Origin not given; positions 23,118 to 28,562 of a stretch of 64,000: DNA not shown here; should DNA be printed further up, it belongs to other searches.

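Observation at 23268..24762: C-terminal third of the helicase: DUF1998-like module with the zinc-binding cysteines apparently lost, followed by a Vsr/DUF559-like endonuclease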

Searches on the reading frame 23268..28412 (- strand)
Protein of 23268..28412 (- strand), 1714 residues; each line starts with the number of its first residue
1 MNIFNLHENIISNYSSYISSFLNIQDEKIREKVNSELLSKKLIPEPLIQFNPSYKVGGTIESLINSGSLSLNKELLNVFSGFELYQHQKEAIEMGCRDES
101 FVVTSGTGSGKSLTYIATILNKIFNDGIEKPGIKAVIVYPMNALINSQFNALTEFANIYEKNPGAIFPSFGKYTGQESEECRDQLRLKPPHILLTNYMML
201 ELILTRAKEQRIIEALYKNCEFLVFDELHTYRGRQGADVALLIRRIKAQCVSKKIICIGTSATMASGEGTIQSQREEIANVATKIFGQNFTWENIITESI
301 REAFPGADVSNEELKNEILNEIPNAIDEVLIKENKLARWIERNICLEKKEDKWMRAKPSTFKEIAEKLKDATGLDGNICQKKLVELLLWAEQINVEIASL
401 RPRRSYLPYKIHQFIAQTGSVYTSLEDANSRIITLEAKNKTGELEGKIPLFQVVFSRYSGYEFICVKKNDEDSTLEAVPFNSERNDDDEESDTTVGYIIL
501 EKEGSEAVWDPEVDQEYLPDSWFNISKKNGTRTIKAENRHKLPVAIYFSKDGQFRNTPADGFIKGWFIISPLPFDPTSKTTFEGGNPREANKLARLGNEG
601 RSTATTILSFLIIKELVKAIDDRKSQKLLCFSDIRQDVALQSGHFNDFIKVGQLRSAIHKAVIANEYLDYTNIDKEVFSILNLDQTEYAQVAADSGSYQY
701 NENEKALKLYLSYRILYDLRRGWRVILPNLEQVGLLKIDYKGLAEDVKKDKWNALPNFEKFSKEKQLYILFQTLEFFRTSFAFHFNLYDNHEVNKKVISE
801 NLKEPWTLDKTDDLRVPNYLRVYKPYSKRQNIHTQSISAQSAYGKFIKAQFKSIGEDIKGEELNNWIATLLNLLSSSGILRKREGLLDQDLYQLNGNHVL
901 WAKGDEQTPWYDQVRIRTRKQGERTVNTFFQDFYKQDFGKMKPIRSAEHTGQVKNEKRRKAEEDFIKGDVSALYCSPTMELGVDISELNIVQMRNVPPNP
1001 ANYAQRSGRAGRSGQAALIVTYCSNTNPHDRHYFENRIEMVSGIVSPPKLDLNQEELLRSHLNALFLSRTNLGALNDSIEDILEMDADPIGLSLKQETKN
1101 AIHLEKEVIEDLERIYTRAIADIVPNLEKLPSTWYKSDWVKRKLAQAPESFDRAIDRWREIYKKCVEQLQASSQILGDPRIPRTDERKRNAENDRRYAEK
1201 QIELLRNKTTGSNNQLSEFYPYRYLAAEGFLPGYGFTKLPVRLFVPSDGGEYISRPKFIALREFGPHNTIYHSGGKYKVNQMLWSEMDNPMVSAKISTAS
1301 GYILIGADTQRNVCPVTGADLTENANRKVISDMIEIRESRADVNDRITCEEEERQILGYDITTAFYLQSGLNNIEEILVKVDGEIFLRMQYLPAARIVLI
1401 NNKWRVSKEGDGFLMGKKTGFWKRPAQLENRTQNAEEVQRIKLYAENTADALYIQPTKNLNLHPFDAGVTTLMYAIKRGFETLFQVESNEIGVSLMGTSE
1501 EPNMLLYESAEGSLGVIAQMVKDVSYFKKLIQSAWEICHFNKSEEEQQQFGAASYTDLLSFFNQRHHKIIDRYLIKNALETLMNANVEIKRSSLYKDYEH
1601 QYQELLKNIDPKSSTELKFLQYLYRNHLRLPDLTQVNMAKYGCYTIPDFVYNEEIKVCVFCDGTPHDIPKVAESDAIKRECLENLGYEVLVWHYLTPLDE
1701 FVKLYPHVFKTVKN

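Call 6: search_protein_families(library=pfam, proteins=[window:23268-28412:-], max_evalue=0.01)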
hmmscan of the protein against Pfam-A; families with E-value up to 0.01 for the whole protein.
window:23268-28412:- (1714 aa): 4 families
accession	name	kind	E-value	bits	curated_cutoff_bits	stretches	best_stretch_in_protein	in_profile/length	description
PF00270.35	DEAD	-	8.2e-26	91.2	26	1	86-265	2-161/167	DEAD/DEAH box helicase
PF00271.37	Helicase_C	-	9e-14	52.1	23.5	1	938-1014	34-110/110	Helicase conserved C-terminal domain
PF04851.21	ResIII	-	5.3e-10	39.9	22.5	1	82-264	2-162/164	Type III restriction enzyme, res subunit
PF09369.15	MZB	-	0.00096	20.2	24.2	1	1472-1537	1-65/80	MrfA Zn-binding domain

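Call 7: search_protein_families(library=padloc, proteins=[window:23268-28412:-], max_evalue=0.01)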
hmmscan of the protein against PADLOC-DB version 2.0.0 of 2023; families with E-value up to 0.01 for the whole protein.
window:23268-28412:- (1714 aa): 41 families (the best 25 are shown)
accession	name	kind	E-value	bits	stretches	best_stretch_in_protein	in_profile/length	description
PDLC00037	DruE3|DruE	-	1.8e-89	299.2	2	944-1237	1031-1289/2055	SNF2 family N-terminal domain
PDLC00035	DruE3|DruE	-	1.8e-73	245.9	2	944-1236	1034-1293/1460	SNF2 family N-terminal domain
PDLC00013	DruE1|DruE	-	4.5e-72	241.6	3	968-1248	1081-1322/1776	SNF2 family N-terminal domain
PDLC00036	DruE3|DruE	-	8.4e-63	210.1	2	85-297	94-314/2023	SNF2 family N-terminal domain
PDLC00014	DruE2|DruE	-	1e-55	187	3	971-1069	1201-1299/1928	SNF2 family N-terminal domain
PDLC00015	DruE2|DruE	-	2.4e-55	185.9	3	946-1069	1135-1270/1887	SNF2 family N-terminal domain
PDLC00051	DruE4|DruE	-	1.6e-51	173.1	3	970-1071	1125-1226/1829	SNF2 family N-terminal domain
PDLC03960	SngC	-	3.3e-21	73.7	2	83-266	24-197/720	-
PDLC02503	BrxHI|BrxHII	-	8.4e-21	71.9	2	83-267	24-197/698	BrxHI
PDLC02896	DpdJ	-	1.4e-20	70.6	2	182-267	329-415/1487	DpdJ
PDLC02501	BrxHI|BrxHII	-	2.9e-14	50.1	2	949-1023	278-353/925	BrxHI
PDLC03928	PsyrT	-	4.1e-14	49.8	2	941-1034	263-356/689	-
PDLC02897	DpdJ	-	1.4e-11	41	2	99-264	115-286/1570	DpdJ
PDLC02570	DrmA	-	3e-11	40.4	1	937-1037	550-648/851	DrmA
PDLC02569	DrmA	-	7.3e-11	38.6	1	955-1037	814-896/1095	DrmA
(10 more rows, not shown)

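Call 9: search_solved_structures(query=window:23268-28412:-, max_evalue=0.01)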
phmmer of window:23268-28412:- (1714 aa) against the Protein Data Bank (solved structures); distinct sequences matched with E-value up to 0.01: 61 (the best 60 are shown).
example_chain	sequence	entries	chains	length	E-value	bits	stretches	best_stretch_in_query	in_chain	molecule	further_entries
9tu7_Y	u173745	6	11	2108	1.4e-41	145.4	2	945-1068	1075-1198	DEAD/DEAH box helicase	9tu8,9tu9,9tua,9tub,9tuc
6znp_A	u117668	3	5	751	5.2e-27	97.1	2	82-266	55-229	Uncharacterized ATP-dependent helicase YprA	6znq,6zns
9wae_A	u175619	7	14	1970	1.1e-22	82.8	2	965-1049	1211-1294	Helicase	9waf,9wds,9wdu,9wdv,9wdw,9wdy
5v9x_A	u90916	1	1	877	1.4e-11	45.9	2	942-1013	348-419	ATP-dependent DNA helicase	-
7lhl_A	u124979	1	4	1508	6.1e-11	43.9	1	942-1013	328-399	ATP-dependent DNA helicase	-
1hv8_A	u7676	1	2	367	5.6e-07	30.7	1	951-1035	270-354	PUTATIVE ATP-DEPENDENT RNA HELICASE MJ0669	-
3sqx_A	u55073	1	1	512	6.3e-07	30.5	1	928-1032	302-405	ATP-dependent RNA helicase MSS116, mitochondrial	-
3i5x_A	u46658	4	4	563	6.5e-07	30.5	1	928-1032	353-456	ATP-dependent RNA helicase MSS116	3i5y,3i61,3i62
4tyw_A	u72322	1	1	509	6.7e-07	30.5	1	928-1032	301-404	ATP-dependent RNA helicase MSS116, mitochondrial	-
4tyn_A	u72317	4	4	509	6.9e-07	30.4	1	928-1032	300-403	ATP-dependent RNA helicase MSS116, mitochondrial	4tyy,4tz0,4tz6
5ivl_B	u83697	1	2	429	8.5e-07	30.1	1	951-1084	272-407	DEAD-box ATP-dependent RNA helicase CshA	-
3sqw_A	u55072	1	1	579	9.4e-07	30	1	928-1032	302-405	ATP-dependent RNA helicase MSS116, mitochondrial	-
4bru_A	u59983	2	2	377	3.1e-06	28.2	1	952-1026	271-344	ATP-DEPENDENT RNA HELICASE DHH1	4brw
1s2m_A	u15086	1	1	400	3.3e-06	28.2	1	952-1026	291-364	Putative ATP-dependent RNA helicase DHH1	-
7dtj_A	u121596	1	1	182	4e-06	27.9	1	951-1045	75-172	ATP-dependent RNA helicase cgh-1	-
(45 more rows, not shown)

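Call 48: search_dna_similar(query=window:23271-28412:-, collection=plasmids, mode=protein, rows=spread, max_rows=40, max_evalue=1e-8)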
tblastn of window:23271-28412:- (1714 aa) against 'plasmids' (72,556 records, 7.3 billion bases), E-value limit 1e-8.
Records with a match: 192; places in all: 228; records where one place covers at least 80% of the query: 68.
Best place of each record, by identity: <60% 192.
By first word of the organism name: Deinococcus 17; Escherichia 16; Nostoc 11; Thermus 10; Sinorhizobium 7; Roseomonas 6; Planktothrix 5; Streptomyces 4; Mesorhizobium 4; Rhizobium 4; and 79 more.
By predicted mobility (MOB-suite, as given by PLSDB): non-mobilizable 115; conjugative 42; mobilizable 35.
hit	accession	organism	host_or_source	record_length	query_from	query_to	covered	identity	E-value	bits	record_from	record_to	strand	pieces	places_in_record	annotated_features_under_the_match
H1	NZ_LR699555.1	Paraburkholderia dioscoreae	-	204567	1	1713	100%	42.0%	0e+0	1248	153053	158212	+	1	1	DEAD/DEAH box helicase | helicase-related protein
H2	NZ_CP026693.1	Nostoc sp. 'Lobaria pulmonaria (5183) cyanobiont'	Lobaria pulmonaria thallus,lichen ...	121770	1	1691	99%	35.3%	0e+0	937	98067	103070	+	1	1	DEAD/DEAH box helicase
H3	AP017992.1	Planktothrix agardhii NIES-204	-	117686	1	1694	99%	35.1%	0e+0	936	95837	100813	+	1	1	DEAD/DEAH box helicase domain-containing protein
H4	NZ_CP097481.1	Chroococcidiopsis sp. CCNUC1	cell culture,soil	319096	1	1694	99%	33.9%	0e+0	944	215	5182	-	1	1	DEAD/DEAH box helicase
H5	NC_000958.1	Deinococcus radiodurans R1 = ATCC 13939 = DSM 20539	-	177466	1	1690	99%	33.3%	0e+0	761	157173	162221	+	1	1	DEAD/DEAH box helicase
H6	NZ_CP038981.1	Deinococcus radiodurans R1 = ATCC 13939 = DSM 20539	cell culture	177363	1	1690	99%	33.3%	0e+0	761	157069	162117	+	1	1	DEAD/DEAH box helicase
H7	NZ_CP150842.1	Deinococcus radiodurans R1 = ATCC 13939 = DSM 20539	Single cell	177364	1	1690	99%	33.3%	0e+0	761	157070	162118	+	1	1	DEAD/DEAH box helicase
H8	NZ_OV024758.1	Deinococcus radiodurans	-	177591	1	1690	96%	33.4%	1e-150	772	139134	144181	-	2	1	helicase-related protein | DEAD/DEAH box helicase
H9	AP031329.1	Thermus thermophilus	-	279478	1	1694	99%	32.4%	0e+0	738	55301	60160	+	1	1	DEAD/DEAH box helicase | hypothetical protein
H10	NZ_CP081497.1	Streptomyces sp. BHT-5-2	whole organism,plant soil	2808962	1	1690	99%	31.9%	0e+0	802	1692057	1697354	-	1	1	none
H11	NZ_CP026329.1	Acidithiobacillus caldus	pure culture,spring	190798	2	1636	95%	30.8%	0e+0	668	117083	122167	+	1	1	DEAD/DEAH box helicase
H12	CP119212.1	Acinetobacter soli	Homo sapiens,blood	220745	2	1572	87%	33.1%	1e-88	731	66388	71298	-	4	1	none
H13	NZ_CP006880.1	Rhizobium gallicum bv. gallicum R602sp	Phaseolus vulgaris,whole ...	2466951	1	1627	95%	30.2%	0e+0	638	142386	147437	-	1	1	record has no annotation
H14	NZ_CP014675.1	Kozakia baliensis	palm brown sugar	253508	1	1582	85%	32.7%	1e-103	696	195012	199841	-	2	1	DEAD/DEAH box helicase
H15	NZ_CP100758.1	Natrinema gelatinilyticum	marine sediment,sediment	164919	21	1691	61%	29.1%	1e-61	406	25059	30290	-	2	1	DEAD/DEAH box helicase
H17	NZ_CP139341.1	Escherichia coli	pork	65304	77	1692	60%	25.6%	2e-25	242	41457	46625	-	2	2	DEAD/DEAH box helicase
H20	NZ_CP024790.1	Nostoc flagelliforme CCNUN1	cell culture,desert soil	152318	46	1329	37%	28.0%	4e-25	230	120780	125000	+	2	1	DEAD/DEAH box helicase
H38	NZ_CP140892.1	Sinorhizobium medicae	Medicago lupulina,whole organism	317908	968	1067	6%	42.0%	2e-15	91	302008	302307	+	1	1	hypothetical protein | DUF1998 domain-containing protein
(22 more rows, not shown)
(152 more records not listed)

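Call 49: get_annotated_region(hit=H5, flank=9000)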
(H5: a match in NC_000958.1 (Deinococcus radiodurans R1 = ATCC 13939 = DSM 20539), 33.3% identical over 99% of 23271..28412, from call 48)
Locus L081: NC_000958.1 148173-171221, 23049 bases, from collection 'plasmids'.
description: Deinococcus radiodurans R1 = ATCC 13939 = DSM 20539 plasmid MP1, complete sequence
organism: Deinococcus radiodurans R1 = ATCC 13939 = DSM 20539 (NCBI taxid 243230)
taxonomy: Bacteria; Deinococcota; Deinococci; Deinococcales; Deinococcaceae; Deinococcus; Deinococcus radiodurans; Deinococcus radiodurans R1 = ATCC 13939 = DSM 20539
host: -; source: -; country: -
typing (MOB-suite, as given by PLSDB): mobilizable; relaxase MOBP
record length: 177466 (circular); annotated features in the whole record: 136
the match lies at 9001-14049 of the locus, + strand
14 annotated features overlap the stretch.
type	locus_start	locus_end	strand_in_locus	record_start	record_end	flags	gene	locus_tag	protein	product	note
CDS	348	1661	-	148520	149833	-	-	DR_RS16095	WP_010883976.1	hemolysin family protein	-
CDS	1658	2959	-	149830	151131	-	-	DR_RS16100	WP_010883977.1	hemolysin family protein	-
CDS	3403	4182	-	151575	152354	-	-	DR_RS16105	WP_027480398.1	TerC family protein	-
CDS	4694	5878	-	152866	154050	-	-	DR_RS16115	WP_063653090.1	IS4-like element ISDra7 family transposase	GO:0006313 - DNA transposition [Evidence IEA]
CDS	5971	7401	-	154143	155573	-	-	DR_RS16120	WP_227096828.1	sodium:alanine symporter family protein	GO:0006865 - amino acid transport [Evidence IEA]; GO:0006814 - sodium ion transport [Evidence IEA]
CDS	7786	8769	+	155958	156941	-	-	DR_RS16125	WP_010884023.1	IS4-like element ISDra1 family transposase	GO:0006313 - DNA transposition [Evidence IEA]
CDS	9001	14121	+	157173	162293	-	-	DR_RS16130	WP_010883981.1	DEAD/DEAH box helicase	-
CDS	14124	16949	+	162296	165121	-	-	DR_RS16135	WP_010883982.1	helicase-related protein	-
CDS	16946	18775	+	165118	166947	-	-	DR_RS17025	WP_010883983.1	class I SAM-dependent DNA methyltransferase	-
CDS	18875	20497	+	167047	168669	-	-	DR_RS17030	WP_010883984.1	class I SAM-dependent DNA methyltransferase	-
CDS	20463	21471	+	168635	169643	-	-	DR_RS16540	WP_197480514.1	IS630-like element ISDra3 family transposase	GO:0006313 - DNA transposition [Evidence IEA]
CDS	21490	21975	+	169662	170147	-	-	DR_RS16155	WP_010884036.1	hypothetical protein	-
CDS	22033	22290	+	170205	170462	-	-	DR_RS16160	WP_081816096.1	type II toxin-antitoxin system HicA family toxin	-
CDS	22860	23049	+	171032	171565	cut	-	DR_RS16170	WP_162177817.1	hypothetical protein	-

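Call 50: get_annotated_region(hit=H17, flank=9000)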
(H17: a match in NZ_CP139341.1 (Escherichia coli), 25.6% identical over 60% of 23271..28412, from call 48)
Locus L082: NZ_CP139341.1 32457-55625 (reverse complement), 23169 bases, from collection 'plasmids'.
description: Escherichia coli strain YZ22MPE6 plasmid pYUYZMPE6-2, complete sequence
organism: Escherichia coli (NCBI taxid 562)
taxonomy: Bacteria; Pseudomonadota; Gammaproteobacteria; Enterobacterales; Enterobacteriaceae; Escherichia; Escherichia coli
host: -; source: pork; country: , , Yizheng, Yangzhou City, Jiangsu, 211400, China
typing (MOB-suite, as given by PLSDB): mobilizable; replicon IncY
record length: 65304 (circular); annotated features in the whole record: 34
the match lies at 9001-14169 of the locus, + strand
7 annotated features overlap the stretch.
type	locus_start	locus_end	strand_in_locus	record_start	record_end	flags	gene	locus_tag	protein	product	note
CDS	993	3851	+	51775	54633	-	-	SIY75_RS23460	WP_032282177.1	DEAD/DEAH box helicase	-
CDS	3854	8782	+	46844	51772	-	-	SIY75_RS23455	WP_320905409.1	class I SAM-dependent DNA methyltransferase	-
CDS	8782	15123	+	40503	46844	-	-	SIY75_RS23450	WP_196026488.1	DEAD/DEAH box helicase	-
CDS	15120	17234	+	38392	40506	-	-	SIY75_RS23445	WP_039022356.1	ATP-dependent helicase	-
CDS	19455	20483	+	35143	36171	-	-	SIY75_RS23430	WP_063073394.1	tyrosine-type recombinase/integrase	GO:0015074 - DNA integration [Evidence IEA]; GO:0006310 - DNA recombination [Evidence IEA]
CDS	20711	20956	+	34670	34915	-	-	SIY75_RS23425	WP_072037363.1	transcriptional regulator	-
CDS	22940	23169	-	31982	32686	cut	-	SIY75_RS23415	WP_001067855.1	IS6-like element IS26 family transposase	GO:0006313 - DNA transposition [Evidence IEA]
